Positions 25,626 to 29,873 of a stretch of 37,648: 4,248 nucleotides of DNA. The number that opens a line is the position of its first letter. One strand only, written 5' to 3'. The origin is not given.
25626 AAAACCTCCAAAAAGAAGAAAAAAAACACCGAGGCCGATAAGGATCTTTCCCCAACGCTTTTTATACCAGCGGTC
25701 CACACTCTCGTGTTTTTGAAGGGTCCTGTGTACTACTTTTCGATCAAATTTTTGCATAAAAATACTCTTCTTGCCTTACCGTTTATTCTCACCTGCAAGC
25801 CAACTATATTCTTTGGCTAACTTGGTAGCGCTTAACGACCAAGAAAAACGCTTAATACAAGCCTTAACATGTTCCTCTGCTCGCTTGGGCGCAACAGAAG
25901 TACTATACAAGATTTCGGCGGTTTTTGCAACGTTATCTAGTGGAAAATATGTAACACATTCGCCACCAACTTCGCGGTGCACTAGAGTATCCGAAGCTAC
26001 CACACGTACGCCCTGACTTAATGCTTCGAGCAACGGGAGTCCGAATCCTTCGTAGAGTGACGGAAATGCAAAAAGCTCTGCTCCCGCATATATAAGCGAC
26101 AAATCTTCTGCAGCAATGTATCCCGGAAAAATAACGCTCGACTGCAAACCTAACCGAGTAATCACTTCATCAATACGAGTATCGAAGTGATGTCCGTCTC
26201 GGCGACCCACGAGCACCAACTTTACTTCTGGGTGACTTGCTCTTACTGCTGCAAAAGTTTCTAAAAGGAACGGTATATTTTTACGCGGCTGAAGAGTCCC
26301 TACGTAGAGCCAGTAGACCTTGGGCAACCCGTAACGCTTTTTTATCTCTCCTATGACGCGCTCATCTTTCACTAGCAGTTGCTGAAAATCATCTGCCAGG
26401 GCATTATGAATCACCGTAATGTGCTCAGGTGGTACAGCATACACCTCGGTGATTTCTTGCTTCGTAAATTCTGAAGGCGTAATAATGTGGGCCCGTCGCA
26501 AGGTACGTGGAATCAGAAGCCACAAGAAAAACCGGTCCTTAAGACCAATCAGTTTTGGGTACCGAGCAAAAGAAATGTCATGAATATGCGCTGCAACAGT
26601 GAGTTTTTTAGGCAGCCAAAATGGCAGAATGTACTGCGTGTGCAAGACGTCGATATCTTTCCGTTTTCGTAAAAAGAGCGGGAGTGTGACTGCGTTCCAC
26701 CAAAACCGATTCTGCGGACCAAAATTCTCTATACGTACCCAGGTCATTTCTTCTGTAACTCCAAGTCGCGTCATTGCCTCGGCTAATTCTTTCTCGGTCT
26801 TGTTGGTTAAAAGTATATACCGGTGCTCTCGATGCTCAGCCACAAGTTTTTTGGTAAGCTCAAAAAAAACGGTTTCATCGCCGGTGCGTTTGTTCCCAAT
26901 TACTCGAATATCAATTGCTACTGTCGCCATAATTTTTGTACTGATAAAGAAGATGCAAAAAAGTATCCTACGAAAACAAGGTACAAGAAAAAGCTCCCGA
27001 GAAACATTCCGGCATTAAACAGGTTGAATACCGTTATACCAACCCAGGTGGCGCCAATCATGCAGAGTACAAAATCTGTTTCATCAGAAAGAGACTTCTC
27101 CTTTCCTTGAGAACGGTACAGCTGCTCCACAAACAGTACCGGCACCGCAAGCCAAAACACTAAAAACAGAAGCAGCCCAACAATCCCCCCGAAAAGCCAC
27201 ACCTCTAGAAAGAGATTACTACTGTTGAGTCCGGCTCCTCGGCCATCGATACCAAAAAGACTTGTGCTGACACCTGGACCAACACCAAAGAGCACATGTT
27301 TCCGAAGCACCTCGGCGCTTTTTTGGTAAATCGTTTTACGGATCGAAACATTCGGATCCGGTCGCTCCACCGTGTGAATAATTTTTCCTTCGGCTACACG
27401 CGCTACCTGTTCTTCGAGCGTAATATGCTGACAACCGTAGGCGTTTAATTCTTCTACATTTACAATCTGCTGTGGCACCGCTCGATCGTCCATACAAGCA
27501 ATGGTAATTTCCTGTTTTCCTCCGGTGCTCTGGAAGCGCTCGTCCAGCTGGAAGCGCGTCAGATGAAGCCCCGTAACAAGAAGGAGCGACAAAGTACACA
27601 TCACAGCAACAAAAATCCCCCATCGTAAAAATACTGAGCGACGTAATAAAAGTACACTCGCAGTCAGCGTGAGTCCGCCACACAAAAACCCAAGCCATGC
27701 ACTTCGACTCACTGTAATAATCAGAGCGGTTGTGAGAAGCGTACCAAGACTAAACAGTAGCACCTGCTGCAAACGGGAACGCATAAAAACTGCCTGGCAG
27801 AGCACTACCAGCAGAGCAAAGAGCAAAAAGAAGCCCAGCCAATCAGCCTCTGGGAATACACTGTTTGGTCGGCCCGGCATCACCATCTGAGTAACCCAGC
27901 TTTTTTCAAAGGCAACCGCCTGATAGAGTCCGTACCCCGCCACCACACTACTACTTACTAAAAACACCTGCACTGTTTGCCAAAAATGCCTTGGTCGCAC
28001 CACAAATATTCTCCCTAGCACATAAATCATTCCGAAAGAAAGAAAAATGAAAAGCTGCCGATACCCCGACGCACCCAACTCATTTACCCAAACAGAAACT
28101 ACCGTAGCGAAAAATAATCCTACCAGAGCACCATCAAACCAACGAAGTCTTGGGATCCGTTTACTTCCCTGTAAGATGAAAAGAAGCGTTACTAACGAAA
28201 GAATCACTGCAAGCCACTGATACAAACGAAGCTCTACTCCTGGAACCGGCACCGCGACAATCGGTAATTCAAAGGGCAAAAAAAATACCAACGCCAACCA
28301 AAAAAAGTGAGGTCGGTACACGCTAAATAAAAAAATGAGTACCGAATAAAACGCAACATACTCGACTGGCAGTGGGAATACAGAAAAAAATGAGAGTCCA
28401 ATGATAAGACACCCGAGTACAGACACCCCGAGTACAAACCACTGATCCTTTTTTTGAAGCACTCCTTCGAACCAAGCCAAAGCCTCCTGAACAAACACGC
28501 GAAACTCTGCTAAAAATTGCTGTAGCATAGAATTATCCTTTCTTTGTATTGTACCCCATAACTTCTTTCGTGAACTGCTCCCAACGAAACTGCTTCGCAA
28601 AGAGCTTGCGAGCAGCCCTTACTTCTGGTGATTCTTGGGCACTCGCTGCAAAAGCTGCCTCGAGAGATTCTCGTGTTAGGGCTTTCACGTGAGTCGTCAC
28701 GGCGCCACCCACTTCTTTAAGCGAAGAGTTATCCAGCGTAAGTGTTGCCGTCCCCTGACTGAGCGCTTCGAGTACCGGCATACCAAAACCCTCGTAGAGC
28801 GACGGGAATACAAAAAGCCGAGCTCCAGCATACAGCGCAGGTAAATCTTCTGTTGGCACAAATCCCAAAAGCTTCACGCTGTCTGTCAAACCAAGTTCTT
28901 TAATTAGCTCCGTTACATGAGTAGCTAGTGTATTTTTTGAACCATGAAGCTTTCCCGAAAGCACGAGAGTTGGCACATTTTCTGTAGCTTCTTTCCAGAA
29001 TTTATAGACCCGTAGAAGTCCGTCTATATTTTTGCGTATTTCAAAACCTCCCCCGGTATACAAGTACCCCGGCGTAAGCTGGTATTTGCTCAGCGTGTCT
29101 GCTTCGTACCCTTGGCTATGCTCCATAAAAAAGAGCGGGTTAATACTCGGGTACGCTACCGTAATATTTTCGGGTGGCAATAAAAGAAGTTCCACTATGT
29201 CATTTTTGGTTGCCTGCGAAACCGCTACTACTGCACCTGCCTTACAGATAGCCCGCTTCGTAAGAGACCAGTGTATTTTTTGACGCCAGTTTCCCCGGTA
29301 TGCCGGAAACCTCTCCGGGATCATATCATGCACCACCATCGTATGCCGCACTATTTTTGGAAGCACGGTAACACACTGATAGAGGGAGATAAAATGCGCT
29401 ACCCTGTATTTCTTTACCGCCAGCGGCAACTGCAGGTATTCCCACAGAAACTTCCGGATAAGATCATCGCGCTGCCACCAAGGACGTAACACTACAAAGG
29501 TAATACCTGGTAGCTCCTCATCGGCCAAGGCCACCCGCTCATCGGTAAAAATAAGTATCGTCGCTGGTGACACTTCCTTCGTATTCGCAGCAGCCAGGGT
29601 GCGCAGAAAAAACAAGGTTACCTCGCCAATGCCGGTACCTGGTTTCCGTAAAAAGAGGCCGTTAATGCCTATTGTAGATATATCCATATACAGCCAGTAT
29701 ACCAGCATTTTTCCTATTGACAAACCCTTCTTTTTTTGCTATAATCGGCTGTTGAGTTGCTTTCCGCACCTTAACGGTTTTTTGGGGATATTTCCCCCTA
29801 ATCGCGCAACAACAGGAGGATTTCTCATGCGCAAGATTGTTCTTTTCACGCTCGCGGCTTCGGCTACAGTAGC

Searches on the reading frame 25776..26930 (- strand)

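Call 55: search_protein_families(library=pfam, proteins=[window:25776-26930:-], max_evalue=0.001)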
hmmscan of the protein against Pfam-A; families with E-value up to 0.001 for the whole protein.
window:25776-26930:- (384 aa): 5 families
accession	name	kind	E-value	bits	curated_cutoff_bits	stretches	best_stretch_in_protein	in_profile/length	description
PF00534.26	Glycos_transf_1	-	1.1e-25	90.6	26.4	1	204-321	15-130/172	Glycosyl transferases group 1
PF13692.12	Glyco_trans_1_4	-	2.4e-24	86.7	27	1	207-338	4-133/142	Glycosyl transferases group 1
PF13439.12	Glyco_transf_4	-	1.3e-17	64.8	28.5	1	17-178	3-166/170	Glycosyltransferase Family 4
PF13579.12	Glyco_trans_4_4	-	1.2e-08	35.9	29.7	1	21-176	6-157/158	Glycosyl transferase 4-like domain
PF20706.3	GT4-conflict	-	9.1e-05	22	26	1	217-314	212-312/385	Family 4 Glycosyltransferase in conflict systems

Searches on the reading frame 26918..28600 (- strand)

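Call 55: search_protein_families(library=pfam, proteins=[window:26918-28600:-], max_evalue=0.001)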
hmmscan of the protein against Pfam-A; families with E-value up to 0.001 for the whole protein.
window:26918-28600:- (560 aa): 1 family
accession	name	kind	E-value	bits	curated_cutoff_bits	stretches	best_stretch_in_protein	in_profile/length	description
PF04932.20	Wzy_C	-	3.7e-15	56.5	31.7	1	288-480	5-149/149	O-Antigen ligase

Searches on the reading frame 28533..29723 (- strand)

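Call 55: search_protein_families(library=pfam, proteins=[window:28533-29723:-], max_evalue=0.001)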
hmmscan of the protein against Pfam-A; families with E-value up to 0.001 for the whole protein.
window:28533-29723:- (396 aa): 5 families
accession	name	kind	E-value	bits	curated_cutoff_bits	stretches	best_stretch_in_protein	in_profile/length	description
PF00534.26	Glycos_transf_1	-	1.1e-21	77.5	26.4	1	225-338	22-130/172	Glycosyl transferases group 1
PF13692.12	Glyco_trans_1_4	-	4.2e-17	63.2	27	1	223-340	7-118/142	Glycosyl transferases group 1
PF13439.12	Glyco_transf_4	-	1.1e-11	45.4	28.5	1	58-195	24-167/170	Glycosyltransferase Family 4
PF20706.3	GT4-conflict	-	2.9e-06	27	26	1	130-333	111-314/385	Family 4 Glycosyltransferase in conflict systems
PF13579.12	Glyco_trans_4_4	-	0.00038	21.3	29.7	1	102-189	68-154/158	Glycosyl transferase 4-like domain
